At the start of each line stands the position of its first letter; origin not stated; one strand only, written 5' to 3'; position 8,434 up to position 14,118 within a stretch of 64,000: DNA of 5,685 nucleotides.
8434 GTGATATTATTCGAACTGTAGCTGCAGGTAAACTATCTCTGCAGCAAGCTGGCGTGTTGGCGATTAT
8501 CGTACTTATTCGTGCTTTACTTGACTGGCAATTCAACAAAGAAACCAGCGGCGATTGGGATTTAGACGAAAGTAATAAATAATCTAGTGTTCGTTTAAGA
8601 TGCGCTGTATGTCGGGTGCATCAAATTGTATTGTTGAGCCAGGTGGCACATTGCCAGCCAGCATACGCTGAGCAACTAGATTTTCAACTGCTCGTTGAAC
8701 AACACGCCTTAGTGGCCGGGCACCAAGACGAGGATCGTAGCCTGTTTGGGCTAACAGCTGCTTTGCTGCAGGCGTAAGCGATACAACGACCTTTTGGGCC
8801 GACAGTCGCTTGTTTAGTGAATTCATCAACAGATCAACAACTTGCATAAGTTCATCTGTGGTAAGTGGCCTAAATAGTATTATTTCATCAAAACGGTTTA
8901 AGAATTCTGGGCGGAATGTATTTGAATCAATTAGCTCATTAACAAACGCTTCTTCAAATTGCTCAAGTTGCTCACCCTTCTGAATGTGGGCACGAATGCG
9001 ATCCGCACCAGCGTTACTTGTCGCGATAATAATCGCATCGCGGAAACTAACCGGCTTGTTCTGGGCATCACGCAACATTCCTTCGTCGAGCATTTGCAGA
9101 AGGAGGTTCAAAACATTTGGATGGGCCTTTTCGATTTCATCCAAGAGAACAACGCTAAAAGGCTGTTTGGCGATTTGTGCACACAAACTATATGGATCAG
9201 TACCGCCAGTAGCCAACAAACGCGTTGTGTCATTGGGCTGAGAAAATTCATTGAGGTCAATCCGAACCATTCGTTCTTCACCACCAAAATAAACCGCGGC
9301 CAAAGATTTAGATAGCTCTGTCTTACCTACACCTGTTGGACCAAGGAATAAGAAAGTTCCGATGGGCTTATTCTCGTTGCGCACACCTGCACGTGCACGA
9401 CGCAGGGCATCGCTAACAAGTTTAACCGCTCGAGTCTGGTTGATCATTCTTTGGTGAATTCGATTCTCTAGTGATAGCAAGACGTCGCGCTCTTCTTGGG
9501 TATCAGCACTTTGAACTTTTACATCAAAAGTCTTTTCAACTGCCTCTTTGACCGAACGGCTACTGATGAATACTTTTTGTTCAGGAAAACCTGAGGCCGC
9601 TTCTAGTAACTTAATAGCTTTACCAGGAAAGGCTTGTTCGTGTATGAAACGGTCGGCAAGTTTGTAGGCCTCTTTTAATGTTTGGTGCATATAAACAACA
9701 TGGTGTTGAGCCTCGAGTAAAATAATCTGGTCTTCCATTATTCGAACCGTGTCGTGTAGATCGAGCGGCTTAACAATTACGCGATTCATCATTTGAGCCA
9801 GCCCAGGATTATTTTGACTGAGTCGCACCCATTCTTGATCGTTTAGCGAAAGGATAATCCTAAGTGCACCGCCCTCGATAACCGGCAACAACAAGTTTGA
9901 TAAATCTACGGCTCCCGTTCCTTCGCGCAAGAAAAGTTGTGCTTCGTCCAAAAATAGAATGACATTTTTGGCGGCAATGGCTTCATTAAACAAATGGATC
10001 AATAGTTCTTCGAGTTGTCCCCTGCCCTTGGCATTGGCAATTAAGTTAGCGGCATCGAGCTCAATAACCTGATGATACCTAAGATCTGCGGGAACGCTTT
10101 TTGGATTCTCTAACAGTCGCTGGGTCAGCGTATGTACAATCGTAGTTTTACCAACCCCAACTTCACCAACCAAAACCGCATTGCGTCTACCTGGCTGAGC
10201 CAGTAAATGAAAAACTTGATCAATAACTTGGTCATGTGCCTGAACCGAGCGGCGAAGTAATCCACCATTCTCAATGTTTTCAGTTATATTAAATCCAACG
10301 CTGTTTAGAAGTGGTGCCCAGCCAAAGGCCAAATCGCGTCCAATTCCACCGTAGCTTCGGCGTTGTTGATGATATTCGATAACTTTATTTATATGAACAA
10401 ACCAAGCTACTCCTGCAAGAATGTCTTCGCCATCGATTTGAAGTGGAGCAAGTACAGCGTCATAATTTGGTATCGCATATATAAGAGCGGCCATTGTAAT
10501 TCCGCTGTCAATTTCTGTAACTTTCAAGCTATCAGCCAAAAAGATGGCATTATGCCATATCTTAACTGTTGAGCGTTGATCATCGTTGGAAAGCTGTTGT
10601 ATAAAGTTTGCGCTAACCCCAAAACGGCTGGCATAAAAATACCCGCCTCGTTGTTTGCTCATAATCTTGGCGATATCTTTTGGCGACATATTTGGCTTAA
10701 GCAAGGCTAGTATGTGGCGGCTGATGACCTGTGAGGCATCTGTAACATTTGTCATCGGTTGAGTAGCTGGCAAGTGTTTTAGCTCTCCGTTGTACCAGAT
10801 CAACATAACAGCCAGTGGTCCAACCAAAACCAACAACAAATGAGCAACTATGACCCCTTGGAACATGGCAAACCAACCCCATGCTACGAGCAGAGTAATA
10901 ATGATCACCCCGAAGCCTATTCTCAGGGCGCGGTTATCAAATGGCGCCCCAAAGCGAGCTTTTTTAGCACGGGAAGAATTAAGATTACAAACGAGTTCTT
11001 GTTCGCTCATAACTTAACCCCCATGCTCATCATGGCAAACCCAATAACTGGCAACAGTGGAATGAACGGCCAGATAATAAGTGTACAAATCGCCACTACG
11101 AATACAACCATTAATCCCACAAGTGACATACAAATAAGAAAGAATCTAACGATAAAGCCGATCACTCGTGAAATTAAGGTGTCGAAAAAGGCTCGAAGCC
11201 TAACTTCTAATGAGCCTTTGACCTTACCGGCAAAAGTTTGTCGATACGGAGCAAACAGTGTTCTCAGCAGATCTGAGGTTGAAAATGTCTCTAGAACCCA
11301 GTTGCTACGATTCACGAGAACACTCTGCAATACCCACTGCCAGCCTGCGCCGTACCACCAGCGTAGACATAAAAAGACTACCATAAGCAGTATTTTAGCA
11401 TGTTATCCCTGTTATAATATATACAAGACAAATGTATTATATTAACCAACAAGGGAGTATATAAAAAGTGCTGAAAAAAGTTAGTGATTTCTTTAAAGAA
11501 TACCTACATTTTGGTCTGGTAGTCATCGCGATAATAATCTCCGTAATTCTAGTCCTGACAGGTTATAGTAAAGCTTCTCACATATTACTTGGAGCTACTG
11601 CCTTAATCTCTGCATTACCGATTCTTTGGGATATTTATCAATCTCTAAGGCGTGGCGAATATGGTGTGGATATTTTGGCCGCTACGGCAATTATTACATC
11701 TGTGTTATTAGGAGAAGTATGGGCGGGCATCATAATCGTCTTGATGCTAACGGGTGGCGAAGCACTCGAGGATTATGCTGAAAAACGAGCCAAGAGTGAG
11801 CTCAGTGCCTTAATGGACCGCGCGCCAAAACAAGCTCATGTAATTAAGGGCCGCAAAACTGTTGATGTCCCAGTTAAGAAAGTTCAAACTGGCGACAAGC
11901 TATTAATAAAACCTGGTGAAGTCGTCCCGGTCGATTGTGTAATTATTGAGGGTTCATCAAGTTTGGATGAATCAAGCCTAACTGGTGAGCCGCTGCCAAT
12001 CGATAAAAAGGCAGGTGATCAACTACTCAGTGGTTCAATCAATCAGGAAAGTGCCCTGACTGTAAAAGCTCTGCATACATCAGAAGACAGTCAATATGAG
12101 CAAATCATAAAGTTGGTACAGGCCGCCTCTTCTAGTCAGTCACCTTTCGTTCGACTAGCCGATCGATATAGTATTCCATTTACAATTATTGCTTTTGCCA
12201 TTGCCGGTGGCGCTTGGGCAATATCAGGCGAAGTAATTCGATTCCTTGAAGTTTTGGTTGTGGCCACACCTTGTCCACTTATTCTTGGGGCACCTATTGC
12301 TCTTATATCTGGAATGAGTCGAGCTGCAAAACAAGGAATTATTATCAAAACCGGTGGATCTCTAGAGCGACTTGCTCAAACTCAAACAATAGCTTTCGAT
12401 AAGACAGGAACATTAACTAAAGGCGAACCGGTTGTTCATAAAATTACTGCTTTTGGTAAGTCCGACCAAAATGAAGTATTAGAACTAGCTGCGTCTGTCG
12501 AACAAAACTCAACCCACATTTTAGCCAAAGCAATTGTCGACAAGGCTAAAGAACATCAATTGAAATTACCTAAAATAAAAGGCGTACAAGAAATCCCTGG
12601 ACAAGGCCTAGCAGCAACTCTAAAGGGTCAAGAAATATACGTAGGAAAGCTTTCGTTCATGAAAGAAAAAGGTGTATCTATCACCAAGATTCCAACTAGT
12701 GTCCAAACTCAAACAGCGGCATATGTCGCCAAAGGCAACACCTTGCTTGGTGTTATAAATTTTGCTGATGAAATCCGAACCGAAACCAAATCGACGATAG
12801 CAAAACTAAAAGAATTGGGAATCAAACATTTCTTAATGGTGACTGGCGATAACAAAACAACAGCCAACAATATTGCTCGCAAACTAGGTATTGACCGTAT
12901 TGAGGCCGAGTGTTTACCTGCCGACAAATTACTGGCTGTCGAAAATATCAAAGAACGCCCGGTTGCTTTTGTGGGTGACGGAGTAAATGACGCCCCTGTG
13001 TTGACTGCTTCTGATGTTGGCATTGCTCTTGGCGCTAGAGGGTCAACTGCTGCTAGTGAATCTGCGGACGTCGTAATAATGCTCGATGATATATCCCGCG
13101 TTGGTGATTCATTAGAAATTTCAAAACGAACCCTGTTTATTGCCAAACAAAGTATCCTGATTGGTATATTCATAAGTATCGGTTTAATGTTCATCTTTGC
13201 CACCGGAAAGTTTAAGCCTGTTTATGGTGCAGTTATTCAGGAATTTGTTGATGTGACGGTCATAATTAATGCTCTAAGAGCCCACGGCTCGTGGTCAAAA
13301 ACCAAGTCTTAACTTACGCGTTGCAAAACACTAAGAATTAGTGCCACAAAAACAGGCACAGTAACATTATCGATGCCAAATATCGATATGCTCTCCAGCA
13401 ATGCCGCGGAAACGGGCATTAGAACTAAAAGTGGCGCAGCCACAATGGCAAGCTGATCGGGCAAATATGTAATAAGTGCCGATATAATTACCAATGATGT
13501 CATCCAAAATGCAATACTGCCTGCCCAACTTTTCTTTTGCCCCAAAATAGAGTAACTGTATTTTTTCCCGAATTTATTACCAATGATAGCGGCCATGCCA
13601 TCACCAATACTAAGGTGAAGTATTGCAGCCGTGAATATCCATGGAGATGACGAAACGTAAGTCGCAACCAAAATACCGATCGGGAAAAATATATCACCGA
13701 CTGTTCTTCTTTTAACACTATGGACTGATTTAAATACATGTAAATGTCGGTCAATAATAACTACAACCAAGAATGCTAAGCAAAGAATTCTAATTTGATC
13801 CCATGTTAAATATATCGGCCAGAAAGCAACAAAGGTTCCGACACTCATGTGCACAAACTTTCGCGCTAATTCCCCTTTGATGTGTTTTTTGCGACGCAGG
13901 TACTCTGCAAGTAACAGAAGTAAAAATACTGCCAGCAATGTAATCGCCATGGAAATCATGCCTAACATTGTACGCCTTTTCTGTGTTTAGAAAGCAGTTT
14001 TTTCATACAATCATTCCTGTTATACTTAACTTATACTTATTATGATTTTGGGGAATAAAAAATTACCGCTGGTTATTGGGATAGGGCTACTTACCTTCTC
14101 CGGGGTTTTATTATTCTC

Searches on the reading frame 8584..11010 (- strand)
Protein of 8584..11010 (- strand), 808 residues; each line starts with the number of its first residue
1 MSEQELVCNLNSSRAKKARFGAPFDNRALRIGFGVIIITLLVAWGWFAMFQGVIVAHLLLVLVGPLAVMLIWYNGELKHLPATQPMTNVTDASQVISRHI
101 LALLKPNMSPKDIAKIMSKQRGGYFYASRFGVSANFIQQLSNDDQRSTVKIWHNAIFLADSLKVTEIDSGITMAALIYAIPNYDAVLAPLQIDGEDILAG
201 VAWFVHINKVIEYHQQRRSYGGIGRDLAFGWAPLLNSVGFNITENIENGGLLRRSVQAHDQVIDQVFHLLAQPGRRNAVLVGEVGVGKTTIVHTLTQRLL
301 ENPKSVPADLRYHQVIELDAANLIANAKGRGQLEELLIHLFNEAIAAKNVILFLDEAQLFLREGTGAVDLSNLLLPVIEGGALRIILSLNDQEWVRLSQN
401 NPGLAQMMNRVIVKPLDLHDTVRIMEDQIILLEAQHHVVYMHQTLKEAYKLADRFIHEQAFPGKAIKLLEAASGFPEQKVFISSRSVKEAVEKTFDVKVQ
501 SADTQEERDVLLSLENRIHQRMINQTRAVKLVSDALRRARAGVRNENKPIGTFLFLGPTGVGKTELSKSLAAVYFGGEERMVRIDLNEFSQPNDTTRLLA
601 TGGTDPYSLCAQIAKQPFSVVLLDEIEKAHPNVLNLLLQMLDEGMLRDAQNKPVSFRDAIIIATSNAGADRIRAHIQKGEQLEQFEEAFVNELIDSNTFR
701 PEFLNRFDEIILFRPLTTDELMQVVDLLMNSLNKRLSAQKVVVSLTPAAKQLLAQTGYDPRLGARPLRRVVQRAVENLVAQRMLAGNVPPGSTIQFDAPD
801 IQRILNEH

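Call 8: search_protein_families(library=pfam, proteins=[window:8584-11010:-], max_evalue=0.001)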
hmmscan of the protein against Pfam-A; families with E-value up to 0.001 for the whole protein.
window:8584-11010:- (808 aa): 22 families
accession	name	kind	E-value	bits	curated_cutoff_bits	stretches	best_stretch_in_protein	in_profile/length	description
PF07724.20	AAA_2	-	1.8e-44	152.1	27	1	548-710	1-166/166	AAA domain (Cdc48 subfamily)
PF10431.15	ClpB_D2-small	-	3.5e-24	85.1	21.9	1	716-795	1-80/81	C-terminal, D2-small domain, of ClpB protein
PF00004.35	AAA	-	5.6e-17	62.8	21.2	2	279-381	2-95/131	ATPase family associated with various cellular activities (AAA)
PF07728.20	AAA_5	-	8.5e-15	55.4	22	1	553-669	2-125/139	AAA domain (dynein-related subfamily)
PF13401.12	AAA_22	-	1.8e-13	51.4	27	1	275-369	5-100/130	AAA domain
PF13173.12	AAA_14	-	4e-09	37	27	1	276-359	3-73/129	AAA domain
PF17871.7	AAA_lid_9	-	6.8e-09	36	22.8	1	419-508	3-92/104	AAA lid domain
PF13191.12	AAA_16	-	6.8e-07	30.4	32.6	1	260-358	6-142/167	AAA ATPase domain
PF12775.13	AAA_7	-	7e-06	26.1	25.8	0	257-300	15-58/181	P-loop containing dynein motor region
PF20720.3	nSTAND3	-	1.4e-05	25.3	27.2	0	276-303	18-45/155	Novel STAND NTPase 3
PF25199.1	nSTAND_NTPase5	-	1.7e-05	25.1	34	0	259-400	25-143/145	Novel STAND NTPase 5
PF20030.5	bpMoxR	-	1.7e-05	24.4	27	0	554-666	35-145/205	MoxR domain in the MoxR-vWA-beta-propeller ternary systems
PF01078.27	Mg_chelatase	-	2.4e-05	24.3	20.3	0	270-299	17-46/207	Magnesium chelatase, subunit ChlI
PF03193.22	RsgA_GTPase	-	6.4e-05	23.3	30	0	262-299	96-130/174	RsgA GTPase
PF00158.32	Sigma54_activat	-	0.00013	22.2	20.2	0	551-668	23-145/168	Sigma-54 interaction domain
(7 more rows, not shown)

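Call 44: search_protein_representatives(protein=window:8584-11010:-)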
Query: 808 residues. Proteins with E-value up to 0.001 (for the whole library): 45979; up to 1e-10: 28008; up to 1e-30: 11113. The best 150 are listed.
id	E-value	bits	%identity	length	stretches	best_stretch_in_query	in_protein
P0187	4.5e-249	845.3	49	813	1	5-806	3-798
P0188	2.0e-234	796.8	48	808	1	6-806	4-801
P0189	7.4e-230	781.8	49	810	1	10-802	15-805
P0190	6.2e-221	752.3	47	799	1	11-802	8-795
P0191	6.5e-211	719.1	44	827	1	8-802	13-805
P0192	9.3e-209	712.0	45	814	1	8-801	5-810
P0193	6.7e-208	709.2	44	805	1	11-803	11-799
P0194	6.0e-207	706.0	44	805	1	10-805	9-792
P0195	1.1e-205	701.8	44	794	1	5-803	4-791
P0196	4.8e-199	679.9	42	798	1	5-804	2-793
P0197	2.0e-198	677.8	44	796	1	40-803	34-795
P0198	1.7e-197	674.8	43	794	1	10-801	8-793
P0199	3.8e-196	670.3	46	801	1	89-802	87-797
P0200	4.2e-193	660.2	41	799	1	8-806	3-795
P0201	9.8e-192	655.7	42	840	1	8-803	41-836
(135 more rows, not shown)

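Call 45: list_cluster_members(proteins=[P0187, P0188, P0189, P0190, P0191, P0192, P0193, P0194, P0195, P0196])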
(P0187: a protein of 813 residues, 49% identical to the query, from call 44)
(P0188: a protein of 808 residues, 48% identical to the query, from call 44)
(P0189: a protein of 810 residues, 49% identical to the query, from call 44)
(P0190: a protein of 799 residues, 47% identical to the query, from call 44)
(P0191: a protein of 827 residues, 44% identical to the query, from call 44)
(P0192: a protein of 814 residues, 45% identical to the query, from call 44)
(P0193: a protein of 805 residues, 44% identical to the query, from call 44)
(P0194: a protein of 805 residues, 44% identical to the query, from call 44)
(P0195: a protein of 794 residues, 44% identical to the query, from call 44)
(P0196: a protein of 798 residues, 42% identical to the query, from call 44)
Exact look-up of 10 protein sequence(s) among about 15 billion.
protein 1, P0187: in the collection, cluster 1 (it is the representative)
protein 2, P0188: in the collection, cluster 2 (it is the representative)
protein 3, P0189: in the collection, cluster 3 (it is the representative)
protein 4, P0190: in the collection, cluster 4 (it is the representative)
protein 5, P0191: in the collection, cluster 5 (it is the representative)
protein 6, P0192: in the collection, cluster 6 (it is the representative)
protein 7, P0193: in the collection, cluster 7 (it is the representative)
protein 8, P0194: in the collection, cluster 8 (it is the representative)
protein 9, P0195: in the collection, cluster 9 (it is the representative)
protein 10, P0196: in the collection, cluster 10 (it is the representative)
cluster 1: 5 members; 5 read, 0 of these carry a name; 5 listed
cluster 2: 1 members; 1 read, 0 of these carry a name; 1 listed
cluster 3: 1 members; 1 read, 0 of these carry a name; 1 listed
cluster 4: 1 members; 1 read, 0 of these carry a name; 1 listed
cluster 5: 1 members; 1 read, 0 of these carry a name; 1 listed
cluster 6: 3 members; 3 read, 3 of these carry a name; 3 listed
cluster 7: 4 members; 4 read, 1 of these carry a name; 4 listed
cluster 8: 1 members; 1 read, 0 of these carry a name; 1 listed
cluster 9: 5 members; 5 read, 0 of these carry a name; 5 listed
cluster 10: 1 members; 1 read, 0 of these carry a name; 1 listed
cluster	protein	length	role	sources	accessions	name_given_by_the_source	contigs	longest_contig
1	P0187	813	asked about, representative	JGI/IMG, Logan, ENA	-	-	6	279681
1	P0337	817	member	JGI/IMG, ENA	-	-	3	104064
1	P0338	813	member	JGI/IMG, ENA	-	-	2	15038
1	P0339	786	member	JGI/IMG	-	-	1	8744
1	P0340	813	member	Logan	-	-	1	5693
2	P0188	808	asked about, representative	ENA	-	-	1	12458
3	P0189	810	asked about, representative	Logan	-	-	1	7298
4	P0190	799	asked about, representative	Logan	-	-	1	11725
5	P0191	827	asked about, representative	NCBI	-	-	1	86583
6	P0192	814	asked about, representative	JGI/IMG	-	ATP-dependent Clp protease ATP-binding subunit ClpC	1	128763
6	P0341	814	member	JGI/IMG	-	ATP-dependent Clp protease ATP-binding subunit ClpC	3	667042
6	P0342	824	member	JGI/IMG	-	ATP-dependent Clp protease ATP-binding subunit ClpC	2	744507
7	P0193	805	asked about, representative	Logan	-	-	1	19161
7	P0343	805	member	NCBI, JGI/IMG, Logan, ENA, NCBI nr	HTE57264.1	MAG TPA: ATP-dependent Clp protease ATP-binding subunit [Verrucomicrobiae bacterium] | ATP-dependent Clp protease ATP-binding subunit [Verrucomicrobiae bacterium]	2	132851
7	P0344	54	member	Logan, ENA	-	-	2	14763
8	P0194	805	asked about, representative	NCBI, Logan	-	-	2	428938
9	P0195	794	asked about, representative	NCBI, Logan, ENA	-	-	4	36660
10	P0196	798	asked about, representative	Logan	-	-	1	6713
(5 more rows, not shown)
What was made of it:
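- Tried and rejected: An exhaustive search with the AAA+ protein, followed by a cluster look-up of the top 10 representatives, gave one 'Verrucomicrobiae bacterium' MAG label and otherwise nothing (calls 44, 45).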

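Call 71: search_protein_families(library=ncbifam, proteins=[window:8584-11010:-], max_evalue=0.00001)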
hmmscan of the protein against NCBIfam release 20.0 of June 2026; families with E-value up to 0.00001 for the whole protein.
window:8584-11010:- (808 aa): 14 families
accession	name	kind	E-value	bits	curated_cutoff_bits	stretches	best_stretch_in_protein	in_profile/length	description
TIGR03346.1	chaperone_ClpB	equivalog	9.4e-130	434.5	1232.1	2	487-800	533-847/853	ATP-dependent chaperone ClpB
NF008118.0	PRK10865.1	equivalog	1.1e-112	377.5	1417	2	504-800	552-850/857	ATP-dependent chaperone ClpB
TIGR02639.1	ClpA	equivalog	2.3e-111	373.3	993.15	1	239-796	172-732/734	ATP-dependent Clp protease ATP-binding subunit ClpA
NF033607.0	disagg_AAA_ClpG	exception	9.7e-100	334.8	1900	2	503-796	575-874/932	AAA family protein disaggregase ClpG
NF033606.1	heat_AAA_ClpK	exception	4.8e-99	332.5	1900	2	503-791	596-891/949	heat shock survival AAA family ATPase ClpK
TIGR03345.1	VI_ClpV1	equivalog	4.6e-89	299.8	884.95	2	505-785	551-837/852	type VI secretion system ATPase TssH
NF008263.0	PRK11034.1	equivalog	6.7e-89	298.7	1350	1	259-796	191-733/758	ATP-dependent Clp protease ATP-binding subunit ClpA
NF003745.1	PRK05342.1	equivalog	2.9e-11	42.9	359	0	681-777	279-378/418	ATP-dependent Clp protease ATP-binding subunit ClpX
TIGR03499.1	FlhF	equivalog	6.4e-07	29.6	174.15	0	514-564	156-212/286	flagellar biosynthesis GTPase FlhF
NF003229.0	PRK04195.1-5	equivalog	1.3e-06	27.4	280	0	273-421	42-170/413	replication factor C large subunit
NF001679.0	PRK00440.1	equivalog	1.5e-06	27.5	303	0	547-627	36-113/322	replication factor C small subunit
NF040713.1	ZapE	equivalog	2.3e-06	27.1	140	0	519-631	28-131/344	cell division protein ZapE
NF038214.1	IS21_help_AAA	equivalog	2.7e-06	27.3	200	0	275-410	90-213/232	IS21-like element helper ATPase IstB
NF005304.0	PRK06835.1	equivalog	2.7e-06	26.7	215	0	531-572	164-205/330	ATP-binding protein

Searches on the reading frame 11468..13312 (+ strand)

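Call 8: search_protein_families(library=pfam, proteins=[window:11468-13312:+], max_evalue=0.001)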
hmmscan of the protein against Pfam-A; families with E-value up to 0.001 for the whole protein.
window:11468-13312:+ (614 aa): 3 families
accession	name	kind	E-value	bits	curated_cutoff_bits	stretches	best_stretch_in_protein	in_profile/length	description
PF00122.25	E1-E2_ATPase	-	3e-50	170.7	28.1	1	119-289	3-181/181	E1-E2 ATPase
PF00702.32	Hydrolase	-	2.7e-29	103.4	26.4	1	306-514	2-189/191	haloacid dehalogenase-like hydrolase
PF08282.18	Hydrolase_3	-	1.2e-05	25.7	20.9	0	487-537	194-243/255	haloacid dehalogenase-like hydrolase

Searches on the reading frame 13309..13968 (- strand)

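Call 8: search_protein_families(library=pfam, proteins=[window:13309-13968:-], max_evalue=0.001)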
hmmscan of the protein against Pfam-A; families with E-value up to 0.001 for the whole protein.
window:13309-13968:- (219 aa): 1 family
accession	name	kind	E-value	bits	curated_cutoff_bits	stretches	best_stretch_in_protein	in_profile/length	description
PF01148.25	CTP_transf_1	-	0.00055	20.3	24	1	7-191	24-210/264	Cytidylyltransferase family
